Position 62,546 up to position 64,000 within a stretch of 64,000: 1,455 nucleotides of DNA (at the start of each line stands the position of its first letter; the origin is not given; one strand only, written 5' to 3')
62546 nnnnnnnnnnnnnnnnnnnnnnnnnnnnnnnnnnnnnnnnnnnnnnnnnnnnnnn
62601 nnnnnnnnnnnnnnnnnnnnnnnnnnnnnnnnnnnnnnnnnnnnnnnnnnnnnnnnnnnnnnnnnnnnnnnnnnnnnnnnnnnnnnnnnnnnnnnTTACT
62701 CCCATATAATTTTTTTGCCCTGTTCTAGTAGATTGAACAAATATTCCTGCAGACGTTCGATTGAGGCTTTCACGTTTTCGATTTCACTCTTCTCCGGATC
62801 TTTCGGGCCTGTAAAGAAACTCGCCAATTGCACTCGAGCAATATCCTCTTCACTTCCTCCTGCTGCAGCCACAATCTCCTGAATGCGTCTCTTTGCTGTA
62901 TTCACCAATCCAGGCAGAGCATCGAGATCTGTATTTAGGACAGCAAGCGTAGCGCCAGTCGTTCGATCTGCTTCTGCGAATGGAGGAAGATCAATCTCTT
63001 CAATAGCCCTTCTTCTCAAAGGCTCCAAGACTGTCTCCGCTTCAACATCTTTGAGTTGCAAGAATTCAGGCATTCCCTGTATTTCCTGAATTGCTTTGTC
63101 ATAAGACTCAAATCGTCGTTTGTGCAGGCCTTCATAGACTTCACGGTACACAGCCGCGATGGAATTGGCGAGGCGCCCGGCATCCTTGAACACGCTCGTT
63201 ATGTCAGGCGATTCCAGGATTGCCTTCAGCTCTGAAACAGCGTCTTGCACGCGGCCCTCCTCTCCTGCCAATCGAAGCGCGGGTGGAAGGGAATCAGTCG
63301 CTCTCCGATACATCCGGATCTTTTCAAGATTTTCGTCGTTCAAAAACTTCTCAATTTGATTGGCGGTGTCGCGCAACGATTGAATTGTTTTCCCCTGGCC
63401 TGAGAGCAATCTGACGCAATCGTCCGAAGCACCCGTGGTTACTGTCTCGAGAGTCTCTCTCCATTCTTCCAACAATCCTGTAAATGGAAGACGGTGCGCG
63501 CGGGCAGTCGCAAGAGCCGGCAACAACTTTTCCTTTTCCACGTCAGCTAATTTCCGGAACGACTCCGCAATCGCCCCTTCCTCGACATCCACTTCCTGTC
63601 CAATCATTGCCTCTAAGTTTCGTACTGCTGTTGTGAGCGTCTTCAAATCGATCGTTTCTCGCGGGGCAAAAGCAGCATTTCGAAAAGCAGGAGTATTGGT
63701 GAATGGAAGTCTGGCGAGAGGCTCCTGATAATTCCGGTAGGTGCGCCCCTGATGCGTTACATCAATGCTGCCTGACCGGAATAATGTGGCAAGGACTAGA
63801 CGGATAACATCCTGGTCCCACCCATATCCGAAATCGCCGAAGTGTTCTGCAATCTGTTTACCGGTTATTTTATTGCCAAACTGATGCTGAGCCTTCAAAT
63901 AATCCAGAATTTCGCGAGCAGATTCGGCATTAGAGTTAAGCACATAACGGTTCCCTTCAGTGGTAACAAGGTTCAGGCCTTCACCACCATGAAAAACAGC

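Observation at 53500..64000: Type-1 BREX cluster (brxC, pglX, pglZ, brxL) with an extra gene inserted between brxC and pglX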

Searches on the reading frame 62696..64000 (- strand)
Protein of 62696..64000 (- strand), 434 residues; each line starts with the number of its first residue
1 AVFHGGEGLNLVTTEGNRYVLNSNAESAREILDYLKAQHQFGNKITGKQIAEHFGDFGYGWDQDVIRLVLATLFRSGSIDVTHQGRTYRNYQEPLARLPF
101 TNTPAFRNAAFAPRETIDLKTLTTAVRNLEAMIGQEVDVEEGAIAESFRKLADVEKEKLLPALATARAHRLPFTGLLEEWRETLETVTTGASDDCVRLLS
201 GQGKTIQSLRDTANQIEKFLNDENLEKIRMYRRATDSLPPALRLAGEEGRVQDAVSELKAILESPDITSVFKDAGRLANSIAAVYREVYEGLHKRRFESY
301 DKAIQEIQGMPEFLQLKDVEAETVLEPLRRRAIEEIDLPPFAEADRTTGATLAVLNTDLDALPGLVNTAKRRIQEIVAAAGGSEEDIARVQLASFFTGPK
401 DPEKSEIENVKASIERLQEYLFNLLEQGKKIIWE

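Call 6: search_protein_families(library=pfam, proteins=[window:62696-64000:-], max_evalue=0.1)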
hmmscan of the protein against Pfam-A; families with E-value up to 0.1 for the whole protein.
window:62696-64000:- (434 aa): 2 families
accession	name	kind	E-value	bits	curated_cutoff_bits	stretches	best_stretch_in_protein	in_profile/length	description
PF25791.1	BREX_BrxC_wHTH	-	2.4e-10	40.8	27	1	22-90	34-102/126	BREX ATP-binding protein BrxC winged helix-turn-helix domain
PF25792.1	BREX_BrxC_helical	-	4.5e-05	24.2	27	1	137-236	18-114/123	BREX ATP-binding protein BrxC alpha helical domain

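Call 7: search_protein_families(library=padloc, proteins=[window:62696-64000:-], max_evalue=0.1)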
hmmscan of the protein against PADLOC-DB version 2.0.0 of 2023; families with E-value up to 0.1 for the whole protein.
window:62696-64000:- (434 aa): 7 families
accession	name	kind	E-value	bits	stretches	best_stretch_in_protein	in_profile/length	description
PDLC02476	BrxC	-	9.5e-35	117.5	1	9-432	773-1178/1180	BrxC-PglY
PDLC02471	BrxC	-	1.1e-22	78.1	1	22-330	772-1079/1190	BrxC-PglY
PDLC02479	BrxC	-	2.1e-18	64.1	1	25-348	766-1082/1172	BrxC-PglY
PDLC02483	BrxC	-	1.4e-17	61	1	8-335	784-1110/1212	BrxC-PglY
PDLC02486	BrxC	-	1.1e-14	51.2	1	9-431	792-1204/1207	BrxC-PglY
PDLC02489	BrxC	-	8.7e-08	28.7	1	40-377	789-1096/1146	BrxC-PglY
PDLC02493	BrxC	-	0.0048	13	1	5-247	765-1010/1215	BrxC-PglY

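Call 8: search_protein_families(library=ncbifam, proteins=[window:62696-64000:-], max_evalue=0.1)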
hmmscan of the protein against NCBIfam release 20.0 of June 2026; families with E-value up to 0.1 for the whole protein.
window:62696-64000:- (434 aa): 1 family
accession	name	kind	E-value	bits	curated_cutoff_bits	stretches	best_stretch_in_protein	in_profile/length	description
NF033441.0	BREX_BrxC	hypoth_equivalog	3.8e-47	161.2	400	1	21-419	772-1170/1173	BREX system P-loop protein BrxC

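Call 43: find_related_loci(query=window:62699-64000:-, collection=metagenome_contigs, flank=6000)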
Query window:62699-64000:- (434 aa) in metagenome_contigs; peptide patterns used: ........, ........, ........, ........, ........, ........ (x = any residue, [..] = any of these).
283 stretches matched a pattern, but none encodes a relative of the query by tblastn (E <= 1e-3).

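Call 46: find_related_loci(query=A2, collection=metagenome_contigs, flank=6000)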
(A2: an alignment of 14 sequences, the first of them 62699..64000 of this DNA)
Query A2 (434 aa) in metagenome_contigs; peptide patterns used: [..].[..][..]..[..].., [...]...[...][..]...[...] (x = any residue, [..] = any of these).
545 stretches matched a pattern; 423 encode a relative of the query (tblastn E <= 1e-3); the best 80 are kept; 80 distinct loci.
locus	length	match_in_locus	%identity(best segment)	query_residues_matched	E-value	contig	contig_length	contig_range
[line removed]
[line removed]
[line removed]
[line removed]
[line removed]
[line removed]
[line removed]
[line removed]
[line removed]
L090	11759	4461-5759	51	2-434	2e-136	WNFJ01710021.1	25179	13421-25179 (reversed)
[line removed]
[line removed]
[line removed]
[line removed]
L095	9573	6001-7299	47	1-434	1e-124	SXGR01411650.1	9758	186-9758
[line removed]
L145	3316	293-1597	42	2-434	2e-100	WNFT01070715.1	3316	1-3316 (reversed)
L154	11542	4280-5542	39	7-434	6e-97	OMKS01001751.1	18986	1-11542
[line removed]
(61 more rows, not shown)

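Call 53: search_protein_families(library=pfam, proteins=[L131:7295-7921:+, L154:5548-6207:+, L157:2947-3336:+, L145:1606-3135:+], max_evalue=0.01)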
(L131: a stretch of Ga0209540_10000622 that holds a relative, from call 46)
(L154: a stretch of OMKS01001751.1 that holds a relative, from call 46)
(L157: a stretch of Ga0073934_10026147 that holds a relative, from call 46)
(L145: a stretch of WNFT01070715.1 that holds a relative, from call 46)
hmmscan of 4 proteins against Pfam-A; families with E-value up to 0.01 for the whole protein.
L131:7295-7921:+ (208 aa): 1 family
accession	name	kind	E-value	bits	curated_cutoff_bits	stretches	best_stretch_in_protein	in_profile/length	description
PF13328.12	HD_4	-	0.0035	17.5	27.2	1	35-123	41-123/156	HD domain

L154:5548-6207:+ (219 aa): 21 families
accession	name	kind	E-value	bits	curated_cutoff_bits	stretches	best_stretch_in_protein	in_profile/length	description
PF13428.12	TPR_14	-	2.3e-13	49.8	23.5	2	88-129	2-43/44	Tetratricopeptide repeat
PF07721.20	TPR_4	-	2.7e-13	49.6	27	2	89-112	3-26/26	Tetratricopeptide repeat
PF14559.12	TPR_19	-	1.6e-12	48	25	1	63-109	1-47/68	Tetratricopeptide repeat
PF07719.23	TPR_2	-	1.2e-11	44.2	27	1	88-119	2-33/34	Tetratricopeptide repeat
PF13432.12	TPR_16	-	1.8e-09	38.3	32.7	1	60-115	4-59/65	Tetratricopeptide repeat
PF13374.12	TPR_10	-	4.5e-09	36.5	27.5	1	89-116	4-31/42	Tetratricopeptide repeat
PF13424.12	TPR_12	-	3.6e-08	33.9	30.1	1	68-117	25-75/77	Tetratricopeptide repeat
PF00515.34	TPR_1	-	4.2e-08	33.1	27.8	1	88-120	2-34/34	Tetratricopeptide repeat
PF13181.12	TPR_8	-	1.2e-06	28.6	25.7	1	88-118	2-32/34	Tetratricopeptide repeat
PF13431.12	TPR_17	-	1.6e-06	28.3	24.4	1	76-107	2-33/34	Tetratricopeptide repeat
PF13174.12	TPR_6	-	6.7e-05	23.7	26.3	0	92-118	5-31/33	Tetratricopeptide repeat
PF04733.20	Coatomer_E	-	0.00019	21.4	21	1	28-105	175-253/290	Coatomer epsilon subunit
PF17874.7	TPR_MalT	-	0.00022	21.1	45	1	61-198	88-241/336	MalT-like TPR region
PF13176.12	TPR_7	-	0.00041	20.7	27.9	0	89-112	1-24/36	Tetratricopeptide repeat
PF11846.14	Wzy_C_2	-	0.00042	20.8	28.5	1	67-129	127-188/191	Virulence factor membrane-bound polymerase, C-terminal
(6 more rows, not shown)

L157:2947-3336:+ (129 aa): 1 family
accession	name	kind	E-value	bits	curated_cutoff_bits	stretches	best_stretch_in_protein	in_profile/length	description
PF13366.12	PDDEXK_3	-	2.6e-40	137.9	22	1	12-124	2-116/117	PD-(D/E)XK nuclease superfamily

L145:1606-3135:+ (509 aa): 1 family
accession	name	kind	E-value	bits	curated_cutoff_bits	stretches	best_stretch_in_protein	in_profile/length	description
PF04471.18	Mrr_cat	-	3.6e-06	27.5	21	1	264-374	3-114/115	Restriction endonuclease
